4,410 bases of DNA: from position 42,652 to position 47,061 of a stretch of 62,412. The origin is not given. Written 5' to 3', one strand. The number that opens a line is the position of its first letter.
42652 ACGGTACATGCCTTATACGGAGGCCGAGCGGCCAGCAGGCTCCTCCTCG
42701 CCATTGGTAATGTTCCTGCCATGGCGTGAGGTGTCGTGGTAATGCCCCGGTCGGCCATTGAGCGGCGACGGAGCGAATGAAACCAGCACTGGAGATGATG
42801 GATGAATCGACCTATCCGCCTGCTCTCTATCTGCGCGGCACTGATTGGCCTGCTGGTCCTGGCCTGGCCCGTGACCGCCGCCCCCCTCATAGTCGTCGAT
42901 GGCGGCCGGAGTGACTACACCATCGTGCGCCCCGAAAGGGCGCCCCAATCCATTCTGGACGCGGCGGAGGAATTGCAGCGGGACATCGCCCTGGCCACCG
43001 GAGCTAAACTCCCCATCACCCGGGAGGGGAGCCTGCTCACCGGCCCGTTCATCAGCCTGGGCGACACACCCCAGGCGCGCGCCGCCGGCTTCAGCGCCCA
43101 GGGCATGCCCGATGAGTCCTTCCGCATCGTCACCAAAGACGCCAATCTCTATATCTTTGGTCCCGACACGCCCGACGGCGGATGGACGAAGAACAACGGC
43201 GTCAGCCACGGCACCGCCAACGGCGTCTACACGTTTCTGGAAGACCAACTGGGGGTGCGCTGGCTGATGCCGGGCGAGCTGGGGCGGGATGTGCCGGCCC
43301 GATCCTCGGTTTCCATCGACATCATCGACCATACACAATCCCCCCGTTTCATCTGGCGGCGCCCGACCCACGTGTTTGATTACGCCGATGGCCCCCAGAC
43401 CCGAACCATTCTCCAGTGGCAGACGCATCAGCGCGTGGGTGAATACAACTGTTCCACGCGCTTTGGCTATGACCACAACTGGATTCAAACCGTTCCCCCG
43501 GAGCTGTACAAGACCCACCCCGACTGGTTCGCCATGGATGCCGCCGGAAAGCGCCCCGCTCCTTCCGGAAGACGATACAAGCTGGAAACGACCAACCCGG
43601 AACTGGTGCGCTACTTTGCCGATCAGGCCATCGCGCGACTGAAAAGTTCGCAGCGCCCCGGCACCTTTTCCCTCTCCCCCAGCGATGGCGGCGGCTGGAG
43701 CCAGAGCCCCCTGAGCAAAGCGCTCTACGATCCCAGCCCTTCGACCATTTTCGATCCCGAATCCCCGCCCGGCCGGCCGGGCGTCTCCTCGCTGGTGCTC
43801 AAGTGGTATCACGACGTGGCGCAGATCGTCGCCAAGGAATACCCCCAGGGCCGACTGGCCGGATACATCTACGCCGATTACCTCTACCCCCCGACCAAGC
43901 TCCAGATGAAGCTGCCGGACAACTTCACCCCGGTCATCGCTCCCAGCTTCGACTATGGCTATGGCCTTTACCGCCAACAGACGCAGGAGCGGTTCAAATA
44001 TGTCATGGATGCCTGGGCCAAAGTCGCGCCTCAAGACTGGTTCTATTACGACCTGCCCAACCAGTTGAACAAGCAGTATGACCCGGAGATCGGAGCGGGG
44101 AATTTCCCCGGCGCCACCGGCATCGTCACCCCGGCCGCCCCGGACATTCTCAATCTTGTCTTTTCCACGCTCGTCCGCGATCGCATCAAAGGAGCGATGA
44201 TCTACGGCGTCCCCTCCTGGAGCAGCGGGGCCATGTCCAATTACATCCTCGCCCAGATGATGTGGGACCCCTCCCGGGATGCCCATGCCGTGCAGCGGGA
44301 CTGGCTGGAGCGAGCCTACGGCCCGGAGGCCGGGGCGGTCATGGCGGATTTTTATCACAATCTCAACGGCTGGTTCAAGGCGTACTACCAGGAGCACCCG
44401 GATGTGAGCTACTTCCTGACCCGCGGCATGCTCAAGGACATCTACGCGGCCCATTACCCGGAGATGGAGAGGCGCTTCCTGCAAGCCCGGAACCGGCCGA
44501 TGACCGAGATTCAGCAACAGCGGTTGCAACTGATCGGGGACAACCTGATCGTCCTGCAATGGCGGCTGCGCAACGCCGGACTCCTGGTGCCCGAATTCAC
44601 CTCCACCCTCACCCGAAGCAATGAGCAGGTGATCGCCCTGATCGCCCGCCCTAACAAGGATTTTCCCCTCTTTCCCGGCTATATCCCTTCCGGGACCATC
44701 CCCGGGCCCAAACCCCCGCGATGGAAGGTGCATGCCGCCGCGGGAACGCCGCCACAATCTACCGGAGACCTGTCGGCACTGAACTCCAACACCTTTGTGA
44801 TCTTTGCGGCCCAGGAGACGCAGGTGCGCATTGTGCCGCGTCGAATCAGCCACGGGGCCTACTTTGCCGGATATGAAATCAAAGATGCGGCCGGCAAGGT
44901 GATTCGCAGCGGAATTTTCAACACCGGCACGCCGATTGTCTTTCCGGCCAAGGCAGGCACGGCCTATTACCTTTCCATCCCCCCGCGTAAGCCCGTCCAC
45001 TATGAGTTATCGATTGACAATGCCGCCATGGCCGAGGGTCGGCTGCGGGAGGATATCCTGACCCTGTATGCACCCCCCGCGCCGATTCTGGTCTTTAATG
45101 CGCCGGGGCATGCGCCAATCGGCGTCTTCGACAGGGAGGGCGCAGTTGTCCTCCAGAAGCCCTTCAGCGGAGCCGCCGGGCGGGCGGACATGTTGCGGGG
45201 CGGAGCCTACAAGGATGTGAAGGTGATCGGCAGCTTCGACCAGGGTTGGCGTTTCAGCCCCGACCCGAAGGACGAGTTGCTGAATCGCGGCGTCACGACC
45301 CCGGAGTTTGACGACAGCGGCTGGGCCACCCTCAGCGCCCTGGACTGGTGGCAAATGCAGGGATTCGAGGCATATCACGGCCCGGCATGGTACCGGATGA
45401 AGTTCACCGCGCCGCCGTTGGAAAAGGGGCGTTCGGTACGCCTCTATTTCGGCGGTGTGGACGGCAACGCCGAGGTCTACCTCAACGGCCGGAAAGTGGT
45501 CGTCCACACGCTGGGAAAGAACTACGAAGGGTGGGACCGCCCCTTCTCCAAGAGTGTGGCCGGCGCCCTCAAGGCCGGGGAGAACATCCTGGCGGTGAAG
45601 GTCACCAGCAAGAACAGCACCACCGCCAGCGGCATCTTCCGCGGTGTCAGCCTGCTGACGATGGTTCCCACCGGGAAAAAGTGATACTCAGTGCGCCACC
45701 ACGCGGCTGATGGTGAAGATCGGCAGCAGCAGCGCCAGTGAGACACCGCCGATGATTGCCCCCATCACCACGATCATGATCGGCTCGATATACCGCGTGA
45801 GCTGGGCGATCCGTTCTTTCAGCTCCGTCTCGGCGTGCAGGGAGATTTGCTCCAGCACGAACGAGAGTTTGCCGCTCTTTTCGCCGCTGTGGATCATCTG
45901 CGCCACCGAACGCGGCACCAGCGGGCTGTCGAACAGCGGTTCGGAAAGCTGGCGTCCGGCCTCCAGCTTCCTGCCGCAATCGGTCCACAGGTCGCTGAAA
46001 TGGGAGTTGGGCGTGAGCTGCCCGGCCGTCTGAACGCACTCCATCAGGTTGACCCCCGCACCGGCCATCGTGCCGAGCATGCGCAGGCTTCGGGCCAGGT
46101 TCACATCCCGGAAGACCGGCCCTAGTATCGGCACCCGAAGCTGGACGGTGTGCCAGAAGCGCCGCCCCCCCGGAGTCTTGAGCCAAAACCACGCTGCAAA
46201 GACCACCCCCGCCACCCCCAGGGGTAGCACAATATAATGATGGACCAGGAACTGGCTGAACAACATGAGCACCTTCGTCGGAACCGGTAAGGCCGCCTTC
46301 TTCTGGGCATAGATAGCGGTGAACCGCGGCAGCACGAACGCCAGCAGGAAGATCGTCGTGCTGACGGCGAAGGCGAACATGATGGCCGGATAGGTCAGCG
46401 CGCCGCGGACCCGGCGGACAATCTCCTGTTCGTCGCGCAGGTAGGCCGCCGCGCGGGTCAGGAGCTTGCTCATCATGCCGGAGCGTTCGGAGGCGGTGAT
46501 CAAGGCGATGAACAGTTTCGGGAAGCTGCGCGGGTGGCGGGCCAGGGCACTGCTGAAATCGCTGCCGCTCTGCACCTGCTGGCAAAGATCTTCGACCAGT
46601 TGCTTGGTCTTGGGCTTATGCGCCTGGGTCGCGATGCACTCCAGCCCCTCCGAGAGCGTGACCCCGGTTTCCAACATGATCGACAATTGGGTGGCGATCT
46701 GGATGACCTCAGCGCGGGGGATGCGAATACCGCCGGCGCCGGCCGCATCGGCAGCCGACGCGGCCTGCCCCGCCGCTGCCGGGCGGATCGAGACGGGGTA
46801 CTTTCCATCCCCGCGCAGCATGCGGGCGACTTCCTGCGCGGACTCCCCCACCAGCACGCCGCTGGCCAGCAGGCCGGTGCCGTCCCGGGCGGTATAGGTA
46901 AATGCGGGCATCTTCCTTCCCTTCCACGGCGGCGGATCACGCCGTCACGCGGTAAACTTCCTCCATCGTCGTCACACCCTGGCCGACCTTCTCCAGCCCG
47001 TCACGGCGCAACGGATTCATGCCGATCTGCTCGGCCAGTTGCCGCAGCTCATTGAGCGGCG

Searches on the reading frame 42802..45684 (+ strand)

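Call 11: search_protein_families(library=pfam, proteins=[window:42802-45684:+])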
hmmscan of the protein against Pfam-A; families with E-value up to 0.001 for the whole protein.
window:42802-45684:+ (960 aa): 4 families
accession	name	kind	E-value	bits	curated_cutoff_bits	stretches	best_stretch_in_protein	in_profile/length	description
PF16126.11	DUF4838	-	5.1e-26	92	26.6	1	161-518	6-324/325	Domain of unknown function (DUF4838)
PF02837.24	Glyco_hydro_2_N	-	1.4e-08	35.3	28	1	851-953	56-167/169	Glycosyl hydrolases family 2, sugar binding domain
PF22666.2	Glyco_hydro_2_N2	-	1.5e-06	28.9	27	1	862-938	50-121/167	Glycosyl hydrolase 2 galactose-binding domain-like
PF14885.12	GHL15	-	0.00066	20.1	27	0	236-287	40-91/271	Hypothetical glycosyl hydrolase family 15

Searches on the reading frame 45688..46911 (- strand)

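Call 11: search_protein_families(library=pfam, proteins=[window:45688-46911:-])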
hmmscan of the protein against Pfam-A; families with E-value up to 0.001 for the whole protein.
window:45688-46911:- (407 aa): 1 family
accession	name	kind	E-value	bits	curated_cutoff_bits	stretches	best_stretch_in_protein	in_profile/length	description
PF00482.28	T2SSF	-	1.9e-51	173.7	25.2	2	73-195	2-125/125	Type II secretion system (T2SS), protein F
